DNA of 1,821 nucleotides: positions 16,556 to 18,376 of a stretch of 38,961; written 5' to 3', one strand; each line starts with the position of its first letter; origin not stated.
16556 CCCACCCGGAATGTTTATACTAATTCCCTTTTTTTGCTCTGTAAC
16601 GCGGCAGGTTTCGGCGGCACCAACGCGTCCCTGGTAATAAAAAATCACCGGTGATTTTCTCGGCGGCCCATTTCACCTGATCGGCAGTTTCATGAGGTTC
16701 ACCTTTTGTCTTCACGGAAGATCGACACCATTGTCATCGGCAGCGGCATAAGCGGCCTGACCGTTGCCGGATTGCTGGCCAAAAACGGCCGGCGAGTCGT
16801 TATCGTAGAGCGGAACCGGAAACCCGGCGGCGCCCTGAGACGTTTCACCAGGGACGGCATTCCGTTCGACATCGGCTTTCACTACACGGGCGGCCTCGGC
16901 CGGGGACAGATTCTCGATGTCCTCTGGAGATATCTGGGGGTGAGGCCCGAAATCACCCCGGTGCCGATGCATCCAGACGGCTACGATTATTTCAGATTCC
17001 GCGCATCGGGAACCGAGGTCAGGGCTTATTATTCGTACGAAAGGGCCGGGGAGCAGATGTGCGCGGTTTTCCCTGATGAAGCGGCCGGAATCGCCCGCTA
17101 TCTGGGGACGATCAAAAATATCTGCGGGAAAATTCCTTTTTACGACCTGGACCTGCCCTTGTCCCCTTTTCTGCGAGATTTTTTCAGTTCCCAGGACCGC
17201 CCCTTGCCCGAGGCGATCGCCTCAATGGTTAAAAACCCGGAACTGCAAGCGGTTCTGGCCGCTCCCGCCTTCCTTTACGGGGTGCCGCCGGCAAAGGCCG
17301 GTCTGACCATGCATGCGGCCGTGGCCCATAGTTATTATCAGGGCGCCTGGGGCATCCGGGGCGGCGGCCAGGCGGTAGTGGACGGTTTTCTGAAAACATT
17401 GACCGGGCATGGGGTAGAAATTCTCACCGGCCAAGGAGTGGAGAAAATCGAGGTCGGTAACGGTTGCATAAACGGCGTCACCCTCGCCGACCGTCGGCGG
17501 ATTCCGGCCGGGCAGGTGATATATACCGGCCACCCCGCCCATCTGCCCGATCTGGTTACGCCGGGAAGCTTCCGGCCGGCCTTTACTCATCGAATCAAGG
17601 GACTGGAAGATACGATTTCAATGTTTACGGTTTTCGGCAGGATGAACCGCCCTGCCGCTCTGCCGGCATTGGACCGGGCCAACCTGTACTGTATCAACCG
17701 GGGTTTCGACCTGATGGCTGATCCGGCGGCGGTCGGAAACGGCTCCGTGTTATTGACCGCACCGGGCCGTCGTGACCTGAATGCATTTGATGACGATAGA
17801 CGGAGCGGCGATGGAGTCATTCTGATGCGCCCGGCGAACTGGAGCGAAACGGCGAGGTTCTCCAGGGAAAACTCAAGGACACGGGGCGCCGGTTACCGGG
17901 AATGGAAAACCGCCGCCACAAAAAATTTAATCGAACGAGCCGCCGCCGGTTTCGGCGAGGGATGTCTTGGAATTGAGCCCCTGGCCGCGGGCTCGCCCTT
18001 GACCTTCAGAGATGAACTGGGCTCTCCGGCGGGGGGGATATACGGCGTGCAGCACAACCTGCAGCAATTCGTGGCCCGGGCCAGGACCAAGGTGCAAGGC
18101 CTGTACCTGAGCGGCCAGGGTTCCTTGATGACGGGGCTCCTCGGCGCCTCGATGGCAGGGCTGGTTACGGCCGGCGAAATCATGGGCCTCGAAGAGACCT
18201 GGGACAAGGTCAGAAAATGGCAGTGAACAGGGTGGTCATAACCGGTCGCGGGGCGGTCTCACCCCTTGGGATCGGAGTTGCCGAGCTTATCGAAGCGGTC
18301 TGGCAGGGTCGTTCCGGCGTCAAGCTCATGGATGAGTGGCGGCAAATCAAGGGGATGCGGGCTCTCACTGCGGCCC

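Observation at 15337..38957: Convergent ~23.5 kb aryl-polyene-like lipid cluster elaborated with three radical SAM enzymes, a CrtI-like flavoenzyme, an ABC-2 exporter and two envelope proteins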

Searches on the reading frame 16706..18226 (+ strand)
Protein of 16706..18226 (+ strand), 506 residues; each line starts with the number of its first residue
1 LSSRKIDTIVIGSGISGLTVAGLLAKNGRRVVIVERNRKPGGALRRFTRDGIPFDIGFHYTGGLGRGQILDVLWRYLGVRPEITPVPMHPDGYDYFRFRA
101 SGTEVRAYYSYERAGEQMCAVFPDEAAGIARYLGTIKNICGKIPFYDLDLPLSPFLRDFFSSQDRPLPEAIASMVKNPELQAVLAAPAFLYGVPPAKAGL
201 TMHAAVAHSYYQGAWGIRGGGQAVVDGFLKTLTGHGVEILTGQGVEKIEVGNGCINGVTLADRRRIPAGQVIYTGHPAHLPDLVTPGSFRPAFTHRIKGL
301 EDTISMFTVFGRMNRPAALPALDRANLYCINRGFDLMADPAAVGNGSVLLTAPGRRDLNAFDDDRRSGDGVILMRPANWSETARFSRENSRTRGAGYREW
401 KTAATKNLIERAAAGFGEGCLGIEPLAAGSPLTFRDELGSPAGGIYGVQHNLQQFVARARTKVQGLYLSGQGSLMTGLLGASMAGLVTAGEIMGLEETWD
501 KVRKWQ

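Call 3: search_protein_families(library=pfam, proteins=[window:16706-18226:+], max_evalue=0.01)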
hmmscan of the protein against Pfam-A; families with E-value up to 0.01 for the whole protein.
window:16706-18226:+ (506 aa): 10 families
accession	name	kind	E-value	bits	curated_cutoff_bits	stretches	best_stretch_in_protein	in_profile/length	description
PF01593.30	Amino_oxidase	-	1.3e-19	71.3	19.8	1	15-320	1-298/443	Flavin containing amine oxidoreductase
PF13450.12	NAD_binding_8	-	3.6e-13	50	21.9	1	10-65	1-56/68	NAD(P)-binding Rossmann-like domain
PF01266.30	DAO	-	2.7e-10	40.8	27.9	1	7-44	1-39/353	FAD dependent oxidoreductase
PF00070.33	Pyr_redox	-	2e-07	31.9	22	1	8-41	2-35/82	Pyridine nucleotide-disulphide oxidoreductase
PF00890.30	FAD_binding_2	-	1.2e-06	28.5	20.4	1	7-43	1-37/414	FAD binding domain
PF07992.20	Pyr_redox_2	-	2.1e-06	27.8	26.1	1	8-41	145-178/291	Pyridine nucleotide-disulphide oxidoreductase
PF12831.13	FAD_oxidored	-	4.5e-06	26.6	27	1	7-62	1-53/416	FAD dependent oxidoreductase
PF03486.20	HI0933_like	-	9.9e-06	25.6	50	1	7-42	2-37/244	HI0933-like protein Rossmann domain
PF01946.23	Thi4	-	6e-05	22.8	26.2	1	6-43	18-56/235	Thi4 family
PF01494.25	FAD_binding_3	-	7e-05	22.6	22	1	6-40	2-36/349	FAD binding domain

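Call 6: search_protein_families(library=ncbifam, proteins=[window:16706-18226:+], max_evalue=0.001)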
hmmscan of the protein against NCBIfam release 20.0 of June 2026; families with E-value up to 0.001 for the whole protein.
window:16706-18226:+ (506 aa): 43 families (the best 25 are shown)
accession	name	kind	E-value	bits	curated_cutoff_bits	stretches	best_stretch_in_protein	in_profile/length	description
TIGR02734.1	crtI_fam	subfamily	2.9e-29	102.1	238.1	1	8-310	1-307/504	phytoene desaturase family protein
TIGR02733.1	desat_CrtD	equivalog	6e-24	84.6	549.7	2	8-80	4-76/492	C-3',4' desaturase CrtD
NF045637.1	carotdesatCrtDProt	equivalog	5.3e-21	74.7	580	2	167-484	168-471/485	1-hydroxycarotenoid 3,4-desaturase CrtD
TIGR02730.1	carot_isom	equivalog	4.8e-20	71.8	586.9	1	7-272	2-279/493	carotenoid isomerase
NF058655.1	CrtID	equivalog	1.8e-18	66.7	640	2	9-58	2-51/478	bifunctional phytoene desaturase/3,4-desaturase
NF005560.0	PRK07233.1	equivalog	8e-14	51.3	252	1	9-59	4-54/435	hypothetical protein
NF045689.1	BCarotKetCrtO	equivalog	8.6e-12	44.4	1000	2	5-44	3-42/563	beta-carotene ketolase CrtO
TIGR03467.1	HpnE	equivalog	4.1e-09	36.3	283.05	1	9-83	2-76/430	hydroxysqualene dehydroxylase HpnE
NF005545.0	PRK07208.1-1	equivalog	7.9e-09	34.4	451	1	3-60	5-63/504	hypothetical protein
NF042421.1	hydcarot_desat_CrtD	equivalog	2.6e-08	32.8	500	1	8-137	4-128/487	1-hydroxycarotenoid 3,4-desaturase CrtD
NF004789.0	PRK06134.1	subfamily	1.4e-07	30.5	747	1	4-43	11-50/581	FAD-dependent oxidoreductase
NF009477.0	PRK12843.1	equivalog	1.7e-07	30.1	758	1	4-43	15-54/578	FAD-dependent oxidoreductase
NF005548.0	PRK07208.1-4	equivalog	6.7e-07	28.3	389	1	7-59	5-57/488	hypothetical protein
NF003585.0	PRK05249.1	equivalog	1.2e-06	27.5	465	1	3-43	4-44/464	Si-specific NAD(P)(+) transhydrogenase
TIGR00292.1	TIGR00292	equivalog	6e-06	25.7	148.3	1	6-43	22-59/254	sulfide-dependent adenosine diphosphate thiazole synthase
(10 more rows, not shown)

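Call 32: search_solved_structures(query=window:16706-18226:+, max_evalue=0.001)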
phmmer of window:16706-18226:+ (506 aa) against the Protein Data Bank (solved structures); distinct sequences matched with E-value up to 0.001: 6.
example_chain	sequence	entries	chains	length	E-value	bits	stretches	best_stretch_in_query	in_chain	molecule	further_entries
4dgk_A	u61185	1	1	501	4.7e-09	38.7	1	8-280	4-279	Phytoene dehydrogenase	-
3ka7_A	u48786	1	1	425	1.5e-06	30.4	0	207-277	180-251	Oxidoreductase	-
4rep_A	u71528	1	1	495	0.00014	23.9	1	8-135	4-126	Gamma-carotene desaturase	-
8p84_A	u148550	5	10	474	0.00022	23.3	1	1-95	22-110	Monoamine oxidase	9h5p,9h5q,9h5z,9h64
3nrn_A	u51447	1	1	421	0.00046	22.2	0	8-84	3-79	uncharacterized protein PF1083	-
1sez_A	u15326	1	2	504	0.00083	21.4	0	8-59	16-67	Protoporphyrinogen oxidase, mitochondrial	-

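Call 65: find_homologous_proteins(query=window:16706-18223:+, max_evalue=1e-10)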
Query window:16706-18223:+ (506 aa): 203 proteins with E <= 1e-10 among 8000 candidates; the best 120 are listed.
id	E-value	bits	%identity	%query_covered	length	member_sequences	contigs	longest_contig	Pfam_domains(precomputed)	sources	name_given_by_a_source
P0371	0.0e+0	1160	100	100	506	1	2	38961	PF01266.31,PF01593.31,PF13450.13,PF00890.31,PF07992.21,PF00070.34,PF03486.21,PF12831.14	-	-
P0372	7.8e-277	937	83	100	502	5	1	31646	PF01266.31,PF01593.31,PF13450.13,PF00890.31,PF07992.21,PF00070.34,PF03486.21,PF12831.14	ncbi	-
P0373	1.1e-256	871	77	100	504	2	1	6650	PF01266.31,PF01593.31,PF13450.13,PF00890.31,PF07992.21,PF00070.34,PF03486.21,PF12831.14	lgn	-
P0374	6.0e-255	865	75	100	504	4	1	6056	PF01946.24,PF01266.31,PF01593.31,PF13450.13,PF00890.31,PF00070.34,PF03486.21,PF01494.26,PF12831.14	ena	-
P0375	3.1e-237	806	70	100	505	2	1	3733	PF01946.24,PF01266.31,PF01593.31,PF13450.13,PF00890.31,PF07992.21,PF00070.34,PF03486.21,PF12831.14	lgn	-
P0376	3.5e-234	796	69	100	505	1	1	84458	PF01946.24,PF01266.31,PF01593.31,PF13450.13,PF00890.31,PF07992.21,PF00070.34,PF03486.21,PF01494.26,PF12831.14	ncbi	ncbi:MAG: NAD(P)/FAD-dependent oxidoreductase [Thermodesulfobacteriota bacterium]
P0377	1.2e-232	791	70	100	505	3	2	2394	PF01946.24,PF01266.31,PF01593.31,PF13450.13,PF00890.31,PF07992.21,PF00070.34,PF03486.21,PF12831.14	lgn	-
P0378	7.1e-230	782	69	100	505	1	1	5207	PF01946.24,PF01266.31,PF01593.31,PF13450.13,PF00890.31,PF00070.34,PF03486.21,PF01494.26,PF12831.14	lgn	-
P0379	3.9e-229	780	68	100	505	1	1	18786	PF01946.24,PF01266.31,PF01593.31,PF13450.13,PF00890.31,PF00070.34,PF03486.21,PF12831.14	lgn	-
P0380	9.2e-228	775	67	100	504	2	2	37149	PF01946.24,PF01266.31,PF01593.31,PF13450.13,PF00890.31,PF07992.21,PF00070.34,PF03486.21,PF12831.14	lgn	-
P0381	3.4e-225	767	67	100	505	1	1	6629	PF01266.31,PF01593.31,PF13450.13,PF00890.31,PF03486.21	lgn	-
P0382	6.9e-217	739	68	96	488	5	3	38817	PF01593.31,PF13450.13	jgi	jgi:all-trans-retinol 13,14-reductase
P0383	1.7e-215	735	66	100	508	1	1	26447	PF01946.24,PF01266.31,PF01593.31,PF13450.13,PF00890.31,PF07992.21,PF00070.34,PF03486.21,PF12831.14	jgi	-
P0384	4.6e-210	717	63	98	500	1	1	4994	PF01946.24,PF01266.31,PF01593.31,PF13450.13,PF00890.31,PF07992.21,PF00070.34,PF03486.21,PF12831.14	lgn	-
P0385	2.8e-202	691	61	100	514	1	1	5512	PF01946.24,PF01266.31,PF01593.31,PF13450.13,PF00890.31,PF07992.21,PF00070.34,PF03486.21,PF12831.14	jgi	jgi:all-trans-retinol 13,14-reductase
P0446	7.2e-139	482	46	99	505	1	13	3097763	PF01946.24,PF01266.31,PF01593.31,PF13450.13,PF00890.31,PF07992.21,PF03486.21,PF01494.26,PF12831.14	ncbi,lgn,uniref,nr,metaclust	ncbi:phytoene desaturase family protein [Desulfurivibrio alkaliphilus]|uniref:All-trans-retinol 13,1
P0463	4.8e-134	466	45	99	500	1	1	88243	PF01946.24,PF01266.31,PF01593.31,PF13450.13,PF00890.31,PF03486.21,PF01494.26,PF12831.14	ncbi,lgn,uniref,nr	ncbi:phytoene desaturase family protein [Desulforhopalus singaporensis]|uniref:All-trans-retinol 13,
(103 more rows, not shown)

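Call 66: find_encoding_contigs(protein=P0446, flank=10000, max_places=1)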
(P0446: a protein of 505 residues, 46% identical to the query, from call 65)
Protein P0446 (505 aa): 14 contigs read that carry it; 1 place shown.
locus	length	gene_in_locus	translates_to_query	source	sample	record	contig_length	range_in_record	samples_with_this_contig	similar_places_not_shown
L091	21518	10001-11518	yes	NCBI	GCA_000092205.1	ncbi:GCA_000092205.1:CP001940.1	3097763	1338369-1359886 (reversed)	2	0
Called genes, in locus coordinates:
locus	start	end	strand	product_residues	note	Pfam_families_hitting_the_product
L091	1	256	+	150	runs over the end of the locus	-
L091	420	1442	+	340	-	PF14399:BtrH_N, PF16169:DUF4872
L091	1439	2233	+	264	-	PF00005:ABC_tran, PF13304:AAA_21 (weak)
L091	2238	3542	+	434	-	PF12698:ABC2_membrane_3, PF01061:ABC2_membrane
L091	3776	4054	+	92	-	-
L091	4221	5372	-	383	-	PF08541:ACP_syn_III_C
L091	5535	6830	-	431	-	PF02310:B12-binding, PF04055:Radical_SAM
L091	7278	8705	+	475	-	PF02310:B12-binding, PF04055:Radical_SAM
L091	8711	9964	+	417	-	PF00109:ketoacyl-synt, PF00108:Thiolase_N (weak), PF02801:Ketoacyl-synt_C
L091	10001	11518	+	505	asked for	PF00890:FAD_binding_2 (weak), PF01266:DAO, PF01494:FAD_binding_3 (weak), PF01946:Thi4 (weak), PF07992:Pyr_redox_2 (weak), PF12831:FAD_oxidored (weak), PF13450:NAD_binding_8, PF01593:Amino_oxidase, +1 more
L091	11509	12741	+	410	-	PF00109:ketoacyl-synt, PF02801:Ketoacyl-synt_C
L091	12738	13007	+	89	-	PF00550:PP-binding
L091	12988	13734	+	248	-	PF01553:Acyltransferase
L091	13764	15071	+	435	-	PF00501:AMP-binding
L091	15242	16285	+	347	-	PF04055:Radical_SAM, PF13186:SPASM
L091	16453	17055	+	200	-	PF09411:PagL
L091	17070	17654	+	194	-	-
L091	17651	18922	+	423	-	PF02310:B12-binding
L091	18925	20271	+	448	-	PF02310:B12-binding, PF04055:Radical_SAM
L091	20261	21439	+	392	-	PF00535:Glycos_transf_2, PF09835:DUF2062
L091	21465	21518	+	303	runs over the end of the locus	PF03279:Lip_A_acyltrans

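Call 67: find_encoding_contigs(protein=P0463, flank=10000, max_places=1)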
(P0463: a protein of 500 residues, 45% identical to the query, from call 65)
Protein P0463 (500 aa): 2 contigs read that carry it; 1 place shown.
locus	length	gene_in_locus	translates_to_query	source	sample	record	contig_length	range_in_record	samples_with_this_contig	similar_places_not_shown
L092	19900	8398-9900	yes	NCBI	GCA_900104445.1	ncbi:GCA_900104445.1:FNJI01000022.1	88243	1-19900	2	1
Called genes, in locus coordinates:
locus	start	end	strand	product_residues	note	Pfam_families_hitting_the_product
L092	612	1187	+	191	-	-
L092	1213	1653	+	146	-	-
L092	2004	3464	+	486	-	PF02310:B12-binding, PF04055:Radical_SAM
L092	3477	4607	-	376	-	PF04055:Radical_SAM, PF13186:SPASM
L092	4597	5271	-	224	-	PF00561:Abhydrolase_1 (faint), PF12146:Hydrolase_4 (faint), PF12697:Abhydrolase_6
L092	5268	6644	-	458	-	-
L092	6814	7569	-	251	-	-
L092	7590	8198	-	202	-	PF09411:PagL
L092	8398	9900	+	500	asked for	PF00890:FAD_binding_2 (weak), PF01266:DAO, PF01494:FAD_binding_3 (weak), PF01593:Amino_oxidase, PF01946:Thi4 (weak), PF03486:HI0933_like (faint), PF12831:FAD_oxidored (weak), PF13450:NAD_binding_8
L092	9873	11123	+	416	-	PF00109:ketoacyl-synt, PF02801:Ketoacyl-synt_C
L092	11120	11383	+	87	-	PF00550:PP-binding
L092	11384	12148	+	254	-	PF01553:Acyltransferase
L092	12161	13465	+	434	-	PF00501:AMP-binding, PF14535:AMP-binding_C_2 (faint)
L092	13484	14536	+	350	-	PF04055:Radical_SAM, PF13186:SPASM (weak)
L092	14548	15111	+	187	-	-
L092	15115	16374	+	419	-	PF02310:B12-binding (faint)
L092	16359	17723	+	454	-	PF02310:B12-binding, PF04055:Radical_SAM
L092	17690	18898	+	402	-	PF00535:Glycos_transf_2, PF09835:DUF2062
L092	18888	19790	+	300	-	PF03279:Lip_A_acyltrans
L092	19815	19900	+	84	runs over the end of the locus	PF00550:PP-binding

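Call 69: search_protein_families(library=ncbifam, proteins=[L091:18925-20271:+, L091:17651-18922:+, L091:17070-17654:+, L091:20261-21439:+, L092:16359-17723:+], max_evalue=0.00001)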
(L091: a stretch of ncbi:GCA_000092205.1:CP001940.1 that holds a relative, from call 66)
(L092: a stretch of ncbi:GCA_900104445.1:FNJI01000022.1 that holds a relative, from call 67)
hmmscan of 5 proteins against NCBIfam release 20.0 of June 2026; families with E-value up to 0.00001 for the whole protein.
L091:18925-20271:+ (448 aa): 16 families
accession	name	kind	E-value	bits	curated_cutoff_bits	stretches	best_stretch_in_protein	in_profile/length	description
TIGR04072.2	rSAM_ladder_B12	equivalog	1.3e-182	607.4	360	1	3-439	2-442/443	lipid biosynthesis B12-binding/radical SAM protein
TIGR04385.1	B12_rSAM_cofa1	equivalog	9e-55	186.6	450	2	177-392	195-416/438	B12 lower ligand biosynthesis radical SAM protein BzaD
TIGR04428.1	B12_rSAM_trp_MT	equivalog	1.1e-39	136.3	500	2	6-151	3-152/558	tryptophan 2-C-methyltransferase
TIGR04479.1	bcpD_PhpK_rSAM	subfamily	5.5e-23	81.1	600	1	177-343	241-406/504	PhpK family radical SAM P-methyltransferase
TIGR02026.1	BchE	equivalog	2.2e-22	79.6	481.35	1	180-344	197-363/497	magnesium-protoporphyrin IX monomethyl ester anaerobic oxidative cyclase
NF045585.1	rSAM_slr0320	equivalog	4.9e-21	74.8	775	1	168-312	225-373/511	photosystem II high light acclimation radical SAM protein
TIGR04013.1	B12_SAM_MJ_1487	hypoth_equivalog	1.5e-20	73.4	251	1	82-347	57-334/382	TIGR04013 family B12-binding domain/radical SAM domain-containing protein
NF033070.1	rSAM_AprD4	equivalog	1.2e-19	70.6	500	1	172-383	191-404/456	AprD4 family radical SAM diol-dehydratase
TIGR03471.1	HpnJ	equivalog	1.3e-18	67.1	577.6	1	177-382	197-400/472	hopanoid biosynthesis associated radical SAM protein HpnJ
TIGR04295.1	B12_rSAM_oligo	hypoth_equivalog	1.8e-15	56.6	400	1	175-337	198-353/422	TIGR04295 family B12-binding domain-containing radical SAM protein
TIGR04014.1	B12_SAM_MJ_0865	equivalog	5.4e-14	51.8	360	1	178-372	161-361/434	methyl-coenzyme M reductase glutamine C-methyltransferase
TIGR04367.1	HpnR_B12_rSAM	equivalog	8e-14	51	650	1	179-322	188-329/490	hopanoid C-3 methylase HpnR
TIGR03975.1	rSAM_ocin_1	subfamily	4.6e-12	45.2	281.85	1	181-341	265-425/606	RiPP maturation radical SAM C-methyltransferase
NF050148.1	rSAM_ApyD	equivalog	9.6e-10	37.5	750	1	177-343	199-363/645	RiPP biosynthesis radical SAM protein ApyD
NF038361.1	rSAM_Sden_1168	equivalog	3.6e-08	32.4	575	1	175-393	280-497/560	Sden_1168 family B12-binding radical SAM P-methyltransferase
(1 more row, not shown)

L091:17651-18922:+ (423 aa): 8 families
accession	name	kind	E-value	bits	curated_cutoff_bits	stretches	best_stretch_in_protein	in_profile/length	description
TIGR04013.1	B12_SAM_MJ_1487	hypoth_equivalog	2.9e-12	46.1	251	1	31-205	16-189/382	TIGR04013 family B12-binding domain/radical SAM domain-containing protein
TIGR04367.1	HpnR_B12_rSAM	equivalog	4.1e-12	45.4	650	1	25-354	22-388/490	hopanoid C-3 methylase HpnR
TIGR02026.1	BchE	equivalog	4.2e-11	42.4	481.35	1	276-380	326-428/497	magnesium-protoporphyrin IX monomethyl ester anaerobic oxidative cyclase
TIGR03471.1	HpnJ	equivalog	6.3e-11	41.8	577.6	1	145-382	174-431/472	hopanoid biosynthesis associated radical SAM protein HpnJ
TIGR04072.2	rSAM_ladder_B12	equivalog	3e-09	36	360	1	74-234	87-251/443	lipid biosynthesis B12-binding/radical SAM protein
NF033070.1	rSAM_AprD4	equivalog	4.6e-09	35.7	500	1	148-373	176-425/456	AprD4 family radical SAM diol-dehydratase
TIGR04014.1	B12_SAM_MJ_0865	equivalog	5.3e-07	28.8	360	0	56-206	38-199/434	methyl-coenzyme M reductase glutamine C-methyltransferase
NF050148.1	rSAM_ApyD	equivalog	1.2e-06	27.2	750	1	170-276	202-314/645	RiPP biosynthesis radical SAM protein ApyD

L091:17070-17654:+ (194 aa): 0 families

L091:20261-21439:+ (392 aa): 5 families
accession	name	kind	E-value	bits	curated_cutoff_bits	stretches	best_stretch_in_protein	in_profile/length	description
NF058614.1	PPMAGASynPpgS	equivalog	2.3e-16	59.9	370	1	10-143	3-137/226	polyprenyl-phospho-N-acetylgalactosaminyl synthase PpgS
TIGR04182.1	glyco_TIGR04182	equivalog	3.5e-14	52.9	325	1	10-204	3-195/293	S-layer glycoprotein N-glycosyltransferase AglJ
NF007986.1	PRK10714.1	equivalog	7.9e-10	38.2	529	1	7-160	6-164/316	undecaprenyl-phosphate 4-deoxy-4-formamido-L-arabinose transferase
TIGR03937.1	PgaC_IcaA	equivalog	6e-08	32.1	422.3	1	4-120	42-163/407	poly-beta-1,6-N-acetyl-D-glucosamine synthase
TIGR03965.1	mycofact_glyco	equivalog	2.5e-06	26.7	280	1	6-124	73-193/467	mycofactocin biosynthesis glycosyltransferase MftF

L092:16359-17723:+ (454 aa): 17 families
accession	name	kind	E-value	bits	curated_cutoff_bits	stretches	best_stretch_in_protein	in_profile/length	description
TIGR04072.2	rSAM_ladder_B12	equivalog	3.2e-175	583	360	1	13-450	2-443/443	lipid biosynthesis B12-binding/radical SAM protein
TIGR04385.1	B12_rSAM_cofa1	equivalog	4e-51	174.6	450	1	26-402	17-416/438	B12 lower ligand biosynthesis radical SAM protein BzaD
TIGR04428.1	B12_rSAM_trp_MT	equivalog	2.1e-41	142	500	2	15-168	4-162/558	tryptophan 2-C-methyltransferase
TIGR04479.1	bcpD_PhpK_rSAM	subfamily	2.1e-25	89.1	600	1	27-351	70-404/504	PhpK family radical SAM P-methyltransferase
TIGR02026.1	BchE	equivalog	1.1e-21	77.3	481.35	1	190-314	197-323/497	magnesium-protoporphyrin IX monomethyl ester anaerobic oxidative cyclase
TIGR04013.1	B12_SAM_MJ_1487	hypoth_equivalog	1.7e-21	76.5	251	1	104-356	66-333/382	TIGR04013 family B12-binding domain/radical SAM domain-containing protein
TIGR03471.1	HpnJ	equivalog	2.2e-21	76.3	577.6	1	181-390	192-398/472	hopanoid biosynthesis associated radical SAM protein HpnJ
NF045585.1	rSAM_slr0320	equivalog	1.4e-18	66.7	775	1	178-318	225-369/511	photosystem II high light acclimation radical SAM protein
TIGR04295.1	B12_rSAM_oligo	hypoth_equivalog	1.7e-16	60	400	1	185-309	198-314/422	TIGR04295 family B12-binding domain-containing radical SAM protein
NF038361.1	rSAM_Sden_1168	equivalog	2.4e-16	59.4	575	1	187-391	282-485/560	Sden_1168 family B12-binding radical SAM P-methyltransferase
NF033070.1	rSAM_AprD4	equivalog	9.6e-15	54.4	500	1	186-389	195-400/456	AprD4 family radical SAM diol-dehydratase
TIGR04367.1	HpnR_B12_rSAM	equivalog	5.8e-12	44.9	650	1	29-334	22-331/490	hopanoid C-3 methylase HpnR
TIGR04014.1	B12_SAM_MJ_0865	equivalog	3.3e-11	42.6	360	1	187-357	160-337/434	methyl-coenzyme M reductase glutamine C-methyltransferase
NF050148.1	rSAM_ApyD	equivalog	1.6e-10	40.1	750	1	187-344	199-354/645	RiPP biosynthesis radical SAM protein ApyD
TIGR03975.1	rSAM_ocin_1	subfamily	2.8e-10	39.3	281.85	1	188-351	262-425/606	RiPP maturation radical SAM C-methyltransferase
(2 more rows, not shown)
